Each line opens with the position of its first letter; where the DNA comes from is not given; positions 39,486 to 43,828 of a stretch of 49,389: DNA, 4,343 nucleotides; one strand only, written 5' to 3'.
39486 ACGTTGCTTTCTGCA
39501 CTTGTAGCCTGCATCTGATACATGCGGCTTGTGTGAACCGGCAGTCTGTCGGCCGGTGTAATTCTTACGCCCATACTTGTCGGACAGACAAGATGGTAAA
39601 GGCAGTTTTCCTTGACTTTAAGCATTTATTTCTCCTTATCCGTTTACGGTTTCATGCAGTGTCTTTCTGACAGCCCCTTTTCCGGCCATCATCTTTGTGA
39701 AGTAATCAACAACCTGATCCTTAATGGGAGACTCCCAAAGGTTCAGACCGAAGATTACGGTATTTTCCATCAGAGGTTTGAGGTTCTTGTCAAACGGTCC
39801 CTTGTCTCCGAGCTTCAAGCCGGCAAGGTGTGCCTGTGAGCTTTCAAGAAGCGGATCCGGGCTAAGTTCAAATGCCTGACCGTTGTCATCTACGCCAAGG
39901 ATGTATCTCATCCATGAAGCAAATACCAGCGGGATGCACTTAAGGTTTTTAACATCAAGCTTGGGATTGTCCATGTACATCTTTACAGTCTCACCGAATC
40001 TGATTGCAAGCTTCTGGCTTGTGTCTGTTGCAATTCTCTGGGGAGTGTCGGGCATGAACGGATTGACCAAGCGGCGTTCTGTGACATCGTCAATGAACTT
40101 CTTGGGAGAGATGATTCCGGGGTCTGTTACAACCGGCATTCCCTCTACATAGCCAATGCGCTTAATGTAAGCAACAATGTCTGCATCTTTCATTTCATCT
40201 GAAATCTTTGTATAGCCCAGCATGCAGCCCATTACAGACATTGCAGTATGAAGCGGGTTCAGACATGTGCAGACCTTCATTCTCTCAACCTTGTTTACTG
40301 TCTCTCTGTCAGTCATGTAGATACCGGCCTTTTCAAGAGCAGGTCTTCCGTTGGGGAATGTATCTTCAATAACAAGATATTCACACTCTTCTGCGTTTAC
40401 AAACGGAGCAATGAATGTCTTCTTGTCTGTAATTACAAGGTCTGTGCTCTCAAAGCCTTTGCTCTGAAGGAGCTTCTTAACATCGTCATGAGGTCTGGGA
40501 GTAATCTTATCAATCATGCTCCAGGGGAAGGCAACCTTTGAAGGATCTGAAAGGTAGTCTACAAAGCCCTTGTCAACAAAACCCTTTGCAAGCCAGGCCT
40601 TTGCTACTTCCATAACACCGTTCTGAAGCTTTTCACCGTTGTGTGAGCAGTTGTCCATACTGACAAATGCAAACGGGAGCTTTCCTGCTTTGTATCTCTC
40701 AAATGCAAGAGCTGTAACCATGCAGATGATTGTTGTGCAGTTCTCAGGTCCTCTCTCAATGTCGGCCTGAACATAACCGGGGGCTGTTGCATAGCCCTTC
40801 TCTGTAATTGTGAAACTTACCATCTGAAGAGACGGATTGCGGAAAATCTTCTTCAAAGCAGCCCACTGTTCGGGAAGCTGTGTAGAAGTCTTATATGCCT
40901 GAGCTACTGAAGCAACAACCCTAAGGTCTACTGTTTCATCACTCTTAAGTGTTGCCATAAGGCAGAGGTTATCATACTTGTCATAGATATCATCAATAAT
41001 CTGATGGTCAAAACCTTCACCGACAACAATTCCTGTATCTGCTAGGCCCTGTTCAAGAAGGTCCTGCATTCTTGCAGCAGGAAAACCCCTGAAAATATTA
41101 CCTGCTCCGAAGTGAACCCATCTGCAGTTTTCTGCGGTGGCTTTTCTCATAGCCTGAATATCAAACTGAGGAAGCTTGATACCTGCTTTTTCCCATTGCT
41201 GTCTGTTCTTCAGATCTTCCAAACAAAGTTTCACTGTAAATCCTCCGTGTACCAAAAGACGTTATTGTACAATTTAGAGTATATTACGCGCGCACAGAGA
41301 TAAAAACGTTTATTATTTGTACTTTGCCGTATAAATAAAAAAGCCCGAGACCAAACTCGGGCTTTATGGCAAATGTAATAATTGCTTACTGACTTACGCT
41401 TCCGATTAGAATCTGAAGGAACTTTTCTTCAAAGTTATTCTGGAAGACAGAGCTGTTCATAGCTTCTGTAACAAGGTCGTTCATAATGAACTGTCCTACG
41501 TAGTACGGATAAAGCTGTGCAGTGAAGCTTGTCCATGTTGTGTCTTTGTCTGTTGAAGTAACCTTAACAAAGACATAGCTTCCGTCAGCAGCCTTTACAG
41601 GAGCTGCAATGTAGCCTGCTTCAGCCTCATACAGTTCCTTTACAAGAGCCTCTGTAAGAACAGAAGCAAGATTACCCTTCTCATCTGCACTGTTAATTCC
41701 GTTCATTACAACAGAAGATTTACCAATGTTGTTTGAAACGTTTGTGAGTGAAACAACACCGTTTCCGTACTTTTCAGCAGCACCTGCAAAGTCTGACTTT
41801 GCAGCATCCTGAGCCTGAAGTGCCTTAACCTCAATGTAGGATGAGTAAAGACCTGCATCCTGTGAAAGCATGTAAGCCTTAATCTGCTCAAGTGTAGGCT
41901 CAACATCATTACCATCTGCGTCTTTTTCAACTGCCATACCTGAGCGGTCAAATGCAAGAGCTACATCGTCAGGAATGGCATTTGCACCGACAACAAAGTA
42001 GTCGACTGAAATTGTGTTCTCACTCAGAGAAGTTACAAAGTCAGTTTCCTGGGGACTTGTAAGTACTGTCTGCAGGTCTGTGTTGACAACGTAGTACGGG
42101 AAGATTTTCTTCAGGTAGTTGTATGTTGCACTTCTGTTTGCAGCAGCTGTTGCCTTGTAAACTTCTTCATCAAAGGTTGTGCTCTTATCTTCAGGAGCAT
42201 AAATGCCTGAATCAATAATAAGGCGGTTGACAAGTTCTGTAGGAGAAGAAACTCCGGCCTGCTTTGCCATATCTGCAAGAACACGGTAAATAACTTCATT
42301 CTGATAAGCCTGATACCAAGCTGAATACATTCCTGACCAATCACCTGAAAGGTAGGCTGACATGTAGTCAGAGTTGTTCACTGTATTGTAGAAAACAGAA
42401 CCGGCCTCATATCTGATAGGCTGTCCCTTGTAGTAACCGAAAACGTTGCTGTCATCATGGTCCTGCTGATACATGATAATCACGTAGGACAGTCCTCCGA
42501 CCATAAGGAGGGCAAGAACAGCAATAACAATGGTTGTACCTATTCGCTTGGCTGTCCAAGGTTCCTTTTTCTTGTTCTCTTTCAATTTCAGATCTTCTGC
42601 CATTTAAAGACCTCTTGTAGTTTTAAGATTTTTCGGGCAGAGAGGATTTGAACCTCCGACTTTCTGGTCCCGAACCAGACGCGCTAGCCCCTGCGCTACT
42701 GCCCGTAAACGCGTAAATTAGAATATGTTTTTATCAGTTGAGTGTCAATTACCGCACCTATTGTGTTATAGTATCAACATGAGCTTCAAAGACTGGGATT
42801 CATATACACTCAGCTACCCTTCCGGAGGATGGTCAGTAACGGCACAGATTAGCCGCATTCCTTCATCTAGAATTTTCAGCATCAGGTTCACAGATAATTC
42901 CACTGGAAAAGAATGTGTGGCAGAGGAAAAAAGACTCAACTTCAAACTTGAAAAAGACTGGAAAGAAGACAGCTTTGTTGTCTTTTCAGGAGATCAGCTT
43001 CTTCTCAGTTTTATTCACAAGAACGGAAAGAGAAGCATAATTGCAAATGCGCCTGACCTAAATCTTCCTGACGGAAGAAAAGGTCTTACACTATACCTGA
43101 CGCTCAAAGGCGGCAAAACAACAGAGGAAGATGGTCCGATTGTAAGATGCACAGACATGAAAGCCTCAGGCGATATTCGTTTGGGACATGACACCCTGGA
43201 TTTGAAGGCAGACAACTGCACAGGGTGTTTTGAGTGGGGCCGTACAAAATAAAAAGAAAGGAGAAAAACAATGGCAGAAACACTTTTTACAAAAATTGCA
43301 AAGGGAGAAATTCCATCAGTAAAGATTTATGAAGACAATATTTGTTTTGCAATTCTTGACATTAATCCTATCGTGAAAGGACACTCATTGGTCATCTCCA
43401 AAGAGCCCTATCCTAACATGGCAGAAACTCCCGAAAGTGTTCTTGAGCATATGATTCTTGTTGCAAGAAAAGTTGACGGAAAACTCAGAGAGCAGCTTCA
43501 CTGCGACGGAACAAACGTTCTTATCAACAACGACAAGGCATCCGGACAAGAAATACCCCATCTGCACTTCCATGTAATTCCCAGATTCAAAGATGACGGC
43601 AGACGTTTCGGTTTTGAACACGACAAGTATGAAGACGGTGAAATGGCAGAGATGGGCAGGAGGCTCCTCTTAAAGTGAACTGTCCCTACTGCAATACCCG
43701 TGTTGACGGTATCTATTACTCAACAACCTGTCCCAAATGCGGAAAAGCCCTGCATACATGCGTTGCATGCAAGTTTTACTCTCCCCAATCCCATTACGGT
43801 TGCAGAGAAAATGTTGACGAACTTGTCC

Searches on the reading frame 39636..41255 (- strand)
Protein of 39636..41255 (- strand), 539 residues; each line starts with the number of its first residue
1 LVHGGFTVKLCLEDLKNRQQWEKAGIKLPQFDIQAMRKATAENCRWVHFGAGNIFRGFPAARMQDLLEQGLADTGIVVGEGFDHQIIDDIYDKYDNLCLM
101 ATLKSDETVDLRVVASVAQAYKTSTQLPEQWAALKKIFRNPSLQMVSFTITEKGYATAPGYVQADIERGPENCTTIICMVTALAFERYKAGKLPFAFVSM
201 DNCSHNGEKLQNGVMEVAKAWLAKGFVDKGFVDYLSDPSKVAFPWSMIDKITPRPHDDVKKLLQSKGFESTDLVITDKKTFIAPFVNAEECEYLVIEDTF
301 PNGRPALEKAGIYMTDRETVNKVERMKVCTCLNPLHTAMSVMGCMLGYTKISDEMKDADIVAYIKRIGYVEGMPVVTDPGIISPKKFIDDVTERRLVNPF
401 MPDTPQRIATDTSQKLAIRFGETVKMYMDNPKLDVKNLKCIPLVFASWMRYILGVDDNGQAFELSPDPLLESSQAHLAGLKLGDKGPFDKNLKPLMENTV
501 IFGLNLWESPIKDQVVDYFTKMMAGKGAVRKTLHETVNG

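Call 26: search_protein_families(library=pfam, proteins=[window:39636-41255:-], max_evalue=0.001)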
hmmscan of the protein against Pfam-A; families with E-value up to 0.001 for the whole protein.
window:39636-41255:- (539 aa): 2 families
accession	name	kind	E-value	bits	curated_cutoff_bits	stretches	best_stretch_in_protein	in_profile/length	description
PF08125.19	Mannitol_dh_C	-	5.2e-20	72.2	30.7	1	320-478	2-151/190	Mannitol dehydrogenase C-terminal domain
PF01232.29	Mannitol_dh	-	4e-18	66.6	27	1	46-309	3-199/199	Mannitol dehydrogenase Rossmann domain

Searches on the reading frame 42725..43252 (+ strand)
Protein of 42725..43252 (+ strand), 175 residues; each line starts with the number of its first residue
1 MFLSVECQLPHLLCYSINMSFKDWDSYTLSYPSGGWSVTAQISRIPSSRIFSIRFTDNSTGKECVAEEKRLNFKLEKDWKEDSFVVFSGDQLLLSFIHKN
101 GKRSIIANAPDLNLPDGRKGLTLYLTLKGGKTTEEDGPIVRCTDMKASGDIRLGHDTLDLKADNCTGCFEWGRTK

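Call 26: search_protein_families(library=pfam, proteins=[window:42725-43252:+], max_evalue=0.001)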
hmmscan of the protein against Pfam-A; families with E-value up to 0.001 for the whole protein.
window:42725-43252:+ (175 aa): 1 family
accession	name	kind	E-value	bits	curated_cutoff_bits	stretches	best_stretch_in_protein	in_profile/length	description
PF10974.15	DUF2804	-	5.8e-06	26.1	26.9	0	19-129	40-149/339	Domain of unknown function (DUF2804)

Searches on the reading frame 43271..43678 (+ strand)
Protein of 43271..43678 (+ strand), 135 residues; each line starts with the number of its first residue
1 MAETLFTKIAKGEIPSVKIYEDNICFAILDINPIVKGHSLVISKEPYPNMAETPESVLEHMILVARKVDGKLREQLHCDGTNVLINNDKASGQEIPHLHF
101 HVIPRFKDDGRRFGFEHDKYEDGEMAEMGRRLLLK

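Call 27: search_protein_families(library=pfam, proteins=[window:43271-43678:+], max_evalue=0.001)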
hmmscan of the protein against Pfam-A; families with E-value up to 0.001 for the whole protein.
window:43271-43678:+ (135 aa): 2 families
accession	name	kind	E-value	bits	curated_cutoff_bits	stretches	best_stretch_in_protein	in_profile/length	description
PF01230.28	HIT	-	4.2e-28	98.3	21.5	1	11-107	1-97/98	HIT domain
PF11969.13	DcpS_C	-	2e-08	35.1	24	1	4-104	2-101/114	Scavenger mRNA decapping enzyme C-term binding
